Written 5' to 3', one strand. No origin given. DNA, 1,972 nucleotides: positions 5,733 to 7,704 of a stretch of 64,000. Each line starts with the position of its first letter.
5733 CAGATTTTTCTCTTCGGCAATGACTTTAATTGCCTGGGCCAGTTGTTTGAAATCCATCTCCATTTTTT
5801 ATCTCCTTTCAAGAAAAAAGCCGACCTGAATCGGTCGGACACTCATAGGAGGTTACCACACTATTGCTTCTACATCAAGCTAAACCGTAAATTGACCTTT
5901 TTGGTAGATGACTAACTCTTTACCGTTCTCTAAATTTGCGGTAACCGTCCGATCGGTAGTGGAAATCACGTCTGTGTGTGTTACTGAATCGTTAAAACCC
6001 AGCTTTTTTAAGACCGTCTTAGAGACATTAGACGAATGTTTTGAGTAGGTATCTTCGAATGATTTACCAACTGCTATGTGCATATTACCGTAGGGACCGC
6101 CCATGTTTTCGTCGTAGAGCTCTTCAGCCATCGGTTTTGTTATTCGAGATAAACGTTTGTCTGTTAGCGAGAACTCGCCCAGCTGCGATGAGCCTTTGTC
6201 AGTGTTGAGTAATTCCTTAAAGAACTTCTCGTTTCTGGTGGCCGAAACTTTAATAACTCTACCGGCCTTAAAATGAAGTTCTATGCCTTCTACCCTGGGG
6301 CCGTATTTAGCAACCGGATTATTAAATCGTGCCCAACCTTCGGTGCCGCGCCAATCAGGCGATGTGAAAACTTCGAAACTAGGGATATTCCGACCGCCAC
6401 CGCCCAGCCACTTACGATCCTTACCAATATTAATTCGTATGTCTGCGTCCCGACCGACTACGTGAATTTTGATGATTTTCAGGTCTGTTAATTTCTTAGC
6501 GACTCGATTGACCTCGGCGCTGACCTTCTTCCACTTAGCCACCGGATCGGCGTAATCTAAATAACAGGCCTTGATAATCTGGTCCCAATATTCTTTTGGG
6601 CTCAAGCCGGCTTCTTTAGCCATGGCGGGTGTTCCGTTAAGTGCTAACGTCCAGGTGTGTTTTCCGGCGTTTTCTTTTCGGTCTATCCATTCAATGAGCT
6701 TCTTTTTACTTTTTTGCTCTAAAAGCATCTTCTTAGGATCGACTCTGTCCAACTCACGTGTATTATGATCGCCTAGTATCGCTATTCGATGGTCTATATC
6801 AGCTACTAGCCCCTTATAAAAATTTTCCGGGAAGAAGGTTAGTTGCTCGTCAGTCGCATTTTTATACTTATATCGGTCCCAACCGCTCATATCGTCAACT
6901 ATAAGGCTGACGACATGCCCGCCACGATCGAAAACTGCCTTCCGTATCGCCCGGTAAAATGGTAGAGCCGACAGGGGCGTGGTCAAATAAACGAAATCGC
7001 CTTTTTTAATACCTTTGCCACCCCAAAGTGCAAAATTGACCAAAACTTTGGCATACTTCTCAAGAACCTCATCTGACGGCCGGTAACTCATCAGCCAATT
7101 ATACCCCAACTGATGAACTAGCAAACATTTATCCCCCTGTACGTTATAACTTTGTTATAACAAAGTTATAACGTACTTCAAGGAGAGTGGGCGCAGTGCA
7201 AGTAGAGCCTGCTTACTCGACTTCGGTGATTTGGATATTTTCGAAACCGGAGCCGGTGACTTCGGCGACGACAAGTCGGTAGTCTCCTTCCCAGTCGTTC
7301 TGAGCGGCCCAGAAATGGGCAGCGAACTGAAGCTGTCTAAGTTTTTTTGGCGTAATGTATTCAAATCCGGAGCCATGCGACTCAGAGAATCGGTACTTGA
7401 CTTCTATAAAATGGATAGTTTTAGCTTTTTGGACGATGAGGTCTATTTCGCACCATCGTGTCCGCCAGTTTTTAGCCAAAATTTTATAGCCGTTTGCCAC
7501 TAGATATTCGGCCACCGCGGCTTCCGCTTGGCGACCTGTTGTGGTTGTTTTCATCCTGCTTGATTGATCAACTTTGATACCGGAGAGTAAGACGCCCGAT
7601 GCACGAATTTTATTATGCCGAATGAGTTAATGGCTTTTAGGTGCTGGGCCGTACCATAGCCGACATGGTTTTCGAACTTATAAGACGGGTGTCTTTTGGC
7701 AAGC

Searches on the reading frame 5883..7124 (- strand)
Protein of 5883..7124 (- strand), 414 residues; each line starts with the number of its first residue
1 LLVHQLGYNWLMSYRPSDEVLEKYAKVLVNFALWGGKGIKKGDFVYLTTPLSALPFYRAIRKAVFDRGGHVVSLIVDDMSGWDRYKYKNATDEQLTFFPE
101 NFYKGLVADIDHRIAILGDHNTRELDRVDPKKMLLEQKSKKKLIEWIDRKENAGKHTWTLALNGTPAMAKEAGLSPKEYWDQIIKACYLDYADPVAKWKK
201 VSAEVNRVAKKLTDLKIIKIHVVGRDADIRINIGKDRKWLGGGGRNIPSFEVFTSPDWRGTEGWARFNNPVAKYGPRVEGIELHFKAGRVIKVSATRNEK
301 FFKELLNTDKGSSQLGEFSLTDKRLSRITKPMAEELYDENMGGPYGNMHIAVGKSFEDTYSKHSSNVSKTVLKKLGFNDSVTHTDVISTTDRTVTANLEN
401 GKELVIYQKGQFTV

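Call 8: find_encoding_contigs(protein=window:5883-7124:-, flank=3000, max_places=10)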
Protein window:5883-7124:- (414 aa): 1 contig read that carries it; 1 place shown.
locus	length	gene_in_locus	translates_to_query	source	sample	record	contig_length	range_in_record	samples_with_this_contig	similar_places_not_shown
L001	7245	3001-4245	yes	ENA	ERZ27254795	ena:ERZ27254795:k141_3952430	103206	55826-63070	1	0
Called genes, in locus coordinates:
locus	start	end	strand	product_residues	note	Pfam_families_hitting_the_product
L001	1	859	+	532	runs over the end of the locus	PF00437:T2SSE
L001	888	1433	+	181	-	PF01245:Ribosomal_L19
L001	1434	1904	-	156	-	-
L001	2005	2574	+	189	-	PF01351:RNase_HII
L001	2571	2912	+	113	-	PF13635:DUF4143 (weak), PF08378:NERD (weak), PF02021:UPF0102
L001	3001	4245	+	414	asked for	PF02073:Peptidase_M29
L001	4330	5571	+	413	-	PF08529:NusA_N, PF00575:S1, PF13184:KH_NusA_1st, PF26594:KH_NusA_2nd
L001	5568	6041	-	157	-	-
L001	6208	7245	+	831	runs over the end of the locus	PF02861:Clp_N, PF13191:AAA_16 (weak), PF00004:AAA, PF17871:AAA_lid_9, PF00004:AAA, PF07724:AAA_2, PF07728:AAA_5, PF10431:ClpB_D2-small, +9 more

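Call 22: find_homologous_proteins(query=window:5883-7091:-, max_evalue=1e-60)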
Query window:5883-7091:- (403 aa): 7148 proteins with E <= 1e-60 among 8000 candidates; the best 120 are listed.
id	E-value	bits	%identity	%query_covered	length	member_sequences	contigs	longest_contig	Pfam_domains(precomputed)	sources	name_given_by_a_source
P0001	3.2e-273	924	100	100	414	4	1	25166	PF02073.21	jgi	-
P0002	1.1e-189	648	67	100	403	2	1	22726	PF02073.21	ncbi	-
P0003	2.1e-189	648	67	100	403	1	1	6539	PF02073.21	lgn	-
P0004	3.9e-189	647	67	100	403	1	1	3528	PF02073.21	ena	-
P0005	6.8e-189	646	67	100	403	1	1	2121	PF02073.21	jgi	jgi:aminopeptidase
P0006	1.9e-187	641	67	100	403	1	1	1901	PF02073.21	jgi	jgi:aminopeptidase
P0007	8.5e-187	639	66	100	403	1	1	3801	PF02073.21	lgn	-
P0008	9.5e-187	639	67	100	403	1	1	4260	PF02073.21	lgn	-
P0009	2.0e-186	638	67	100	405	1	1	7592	PF02073.21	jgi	jgi:aminopeptidase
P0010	2.5e-186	637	66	100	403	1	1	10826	PF02073.21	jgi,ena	-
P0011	2.8e-186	637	66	100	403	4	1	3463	PF02073.21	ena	-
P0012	5.0e-186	636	66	100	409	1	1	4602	PF02073.21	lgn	-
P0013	5.2e-186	636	67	100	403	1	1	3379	PF02073.21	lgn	-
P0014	8.8e-186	636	67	100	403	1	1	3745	PF02073.21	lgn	-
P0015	1.1e-185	635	68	100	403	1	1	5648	PF02073.21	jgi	jgi:aminopeptidase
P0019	2.7e-185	634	65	100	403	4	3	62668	PF02073.21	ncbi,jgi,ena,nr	ncbi:hypothetical protein A3B63_02820 [Candidatus Saccharibacteria bacterium RIFCSPLOWO2_01_FULL_49_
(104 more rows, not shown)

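Call 36: find_encoding_contigs(protein=P0002, flank=2500, max_places=2)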
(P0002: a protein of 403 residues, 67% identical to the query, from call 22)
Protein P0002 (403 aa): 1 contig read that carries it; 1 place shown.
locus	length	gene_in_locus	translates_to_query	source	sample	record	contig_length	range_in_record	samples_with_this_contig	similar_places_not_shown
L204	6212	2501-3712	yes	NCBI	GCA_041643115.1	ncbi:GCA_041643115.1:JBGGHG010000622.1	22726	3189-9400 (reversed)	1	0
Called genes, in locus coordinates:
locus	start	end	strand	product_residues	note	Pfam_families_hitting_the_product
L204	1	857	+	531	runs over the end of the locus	PF00437:T2SSE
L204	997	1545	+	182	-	PF01245:Ribosomal_L19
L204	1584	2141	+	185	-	PF01351:RNase_HII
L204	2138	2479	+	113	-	PF08378:NERD (weak), PF02021:UPF0102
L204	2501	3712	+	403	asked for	PF02073:Peptidase_M29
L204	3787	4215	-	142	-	PF17900:Peptidase_M1_N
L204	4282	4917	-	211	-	PF01553:Acyltransferase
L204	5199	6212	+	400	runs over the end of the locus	PF08529:NusA_N, PF00575:S1 (weak), PF13184:KH_NusA_1st, PF07650:KH_2 (weak), PF26594:KH_NusA_2nd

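Call 37: find_encoding_contigs(protein=P0019, flank=2500, max_places=2)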
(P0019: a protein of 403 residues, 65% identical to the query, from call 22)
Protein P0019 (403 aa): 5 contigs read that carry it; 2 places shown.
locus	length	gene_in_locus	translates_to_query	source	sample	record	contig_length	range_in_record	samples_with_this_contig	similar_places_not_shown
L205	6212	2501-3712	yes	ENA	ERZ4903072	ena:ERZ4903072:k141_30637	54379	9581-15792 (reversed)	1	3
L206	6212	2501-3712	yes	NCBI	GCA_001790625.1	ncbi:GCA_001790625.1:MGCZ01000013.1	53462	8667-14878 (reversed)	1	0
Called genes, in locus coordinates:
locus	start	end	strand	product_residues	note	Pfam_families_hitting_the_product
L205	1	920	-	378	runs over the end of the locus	PF00390:malic, PF03949:Malic_M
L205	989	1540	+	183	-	PF01245:Ribosomal_L19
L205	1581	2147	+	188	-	PF01351:RNase_HII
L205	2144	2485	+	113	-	PF08378:NERD (weak), PF02021:UPF0102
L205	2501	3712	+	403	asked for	PF02073:Peptidase_M29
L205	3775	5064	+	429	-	PF08529:NusA_N, PF00575:S1, PF13184:KH_NusA_1st, PF26594:KH_NusA_2nd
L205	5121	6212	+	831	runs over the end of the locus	PF02861:Clp_N, PF13191:AAA_16 (weak), PF00004:AAA, PF17871:AAA_lid_9, PF00004:AAA, PF07724:AAA_2, PF07728:AAA_5, PF10431:ClpB_D2-small, +6 more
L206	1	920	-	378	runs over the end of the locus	PF00390:malic, PF03949:Malic_M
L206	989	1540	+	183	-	PF01245:Ribosomal_L19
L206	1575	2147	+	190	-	PF01351:RNase_HII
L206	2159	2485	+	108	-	PF08378:NERD (weak), PF02021:UPF0102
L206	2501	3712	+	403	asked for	PF02073:Peptidase_M29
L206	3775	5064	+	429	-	PF08529:NusA_N, PF00575:S1, PF13184:KH_NusA_1st, PF26594:KH_NusA_2nd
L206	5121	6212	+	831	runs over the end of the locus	PF02861:Clp_N, PF13191:AAA_16 (weak), PF00004:AAA, PF17871:AAA_lid_9, PF00004:AAA, PF07724:AAA_2, PF07728:AAA_5, PF10431:ClpB_D2-small, +6 more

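Call 38: find_encoding_contigs(protein=P0001, flank=10000, max_places=4)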
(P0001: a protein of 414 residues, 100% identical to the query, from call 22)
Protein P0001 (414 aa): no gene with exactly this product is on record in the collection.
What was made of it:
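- Tried and rejected: It could not be traced to a contig (call 38).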

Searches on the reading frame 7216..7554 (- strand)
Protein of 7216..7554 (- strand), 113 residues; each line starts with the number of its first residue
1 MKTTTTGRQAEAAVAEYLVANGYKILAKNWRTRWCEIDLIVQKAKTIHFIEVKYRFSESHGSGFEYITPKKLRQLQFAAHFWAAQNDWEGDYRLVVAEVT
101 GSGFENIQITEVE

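Call 34: search_protein_families(library=pfam, proteins=[window:7216-7554:-], max_evalue=0.01)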
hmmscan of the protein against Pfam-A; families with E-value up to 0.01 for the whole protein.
window:7216-7554:- (113 aa): 4 families
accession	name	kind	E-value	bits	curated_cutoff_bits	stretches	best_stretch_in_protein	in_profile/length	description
PF02021.23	UPF0102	-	1.2e-22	80.5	23.6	1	10-84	1-71/80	Uncharacterised protein family UPF0102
PF13635.12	DUF4143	-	1.3e-05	25.4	28.1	1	5-55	105-160/160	Domain of unknown function (DUF4143)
PF08378.17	NERD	-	2.1e-05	25.4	22.1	1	7-77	2-86/111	Nuclease-related domain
PF11645.14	PDDEXK_5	-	0.00052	20.5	26.1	1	1-62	1-60/138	PD-(D/E)XK endonuclease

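Call 59: search_protein_families(library=ncbifam, proteins=[window:7216-7554:-], max_evalue=0.01)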
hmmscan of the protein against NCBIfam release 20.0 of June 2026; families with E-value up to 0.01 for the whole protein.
window:7216-7554:- (113 aa): 23 families
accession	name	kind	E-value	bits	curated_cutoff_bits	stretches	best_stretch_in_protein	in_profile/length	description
NF009150.0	PRK12497.1-3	equivalog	8.2e-23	80.7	81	1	2-103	4-107/118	YraN family protein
NF009154.0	PRK12497.3-3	equivalog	1.6e-22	79.8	109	1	4-110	10-117/123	YraN family protein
NF009152.0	PRK12497.2-4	equivalog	6.4e-21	74.5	111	1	2-100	6-102/114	YraN family protein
TIGR00252.1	TIGR00252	hypoth_equivalog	2.2e-20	72.9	69.05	1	2-105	5-113/123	YraN family protein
NF011270.0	PRK14677.1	equivalog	6e-19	68.4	124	1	8-106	5-101/108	hypothetical protein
NF011281.0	PRK14689.1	equivalog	6.3e-19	68.2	122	1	1-96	5-101/128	hypothetical protein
NF009151.0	PRK12497.1-5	equivalog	3.6e-18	66.1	124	1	2-87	12-95/126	YraN family protein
NF011273.0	PRK14680.1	equivalog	9.6e-18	64.4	199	1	2-99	4-102/134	hypothetical protein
NF009153.0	PRK12497.3-1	equivalog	4.5e-16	59.2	171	1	6-88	12-96/125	YraN family protein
NF011268.0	PRK14675.1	equivalog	4.4e-15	55.8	180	1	4-87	10-93/127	hypothetical protein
NF011271.0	PRK14678.1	equivalog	1.1e-14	54.5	172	1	5-103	7-104/120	hypothetical protein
NF011274.0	PRK14681.1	equivalog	1.6e-13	50.8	207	1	6-85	45-125/158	hypothetical protein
NF011272.0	PRK14679.1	equivalog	5.8e-11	42.7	168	1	3-94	15-104/129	hypothetical protein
NF011267.0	PRK14674.1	equivalog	1.6e-10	41.2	232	1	5-80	6-82/133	hypothetical protein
NF011280.0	PRK14688.1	equivalog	4.3e-10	39.7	230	1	4-82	6-84/121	hypothetical protein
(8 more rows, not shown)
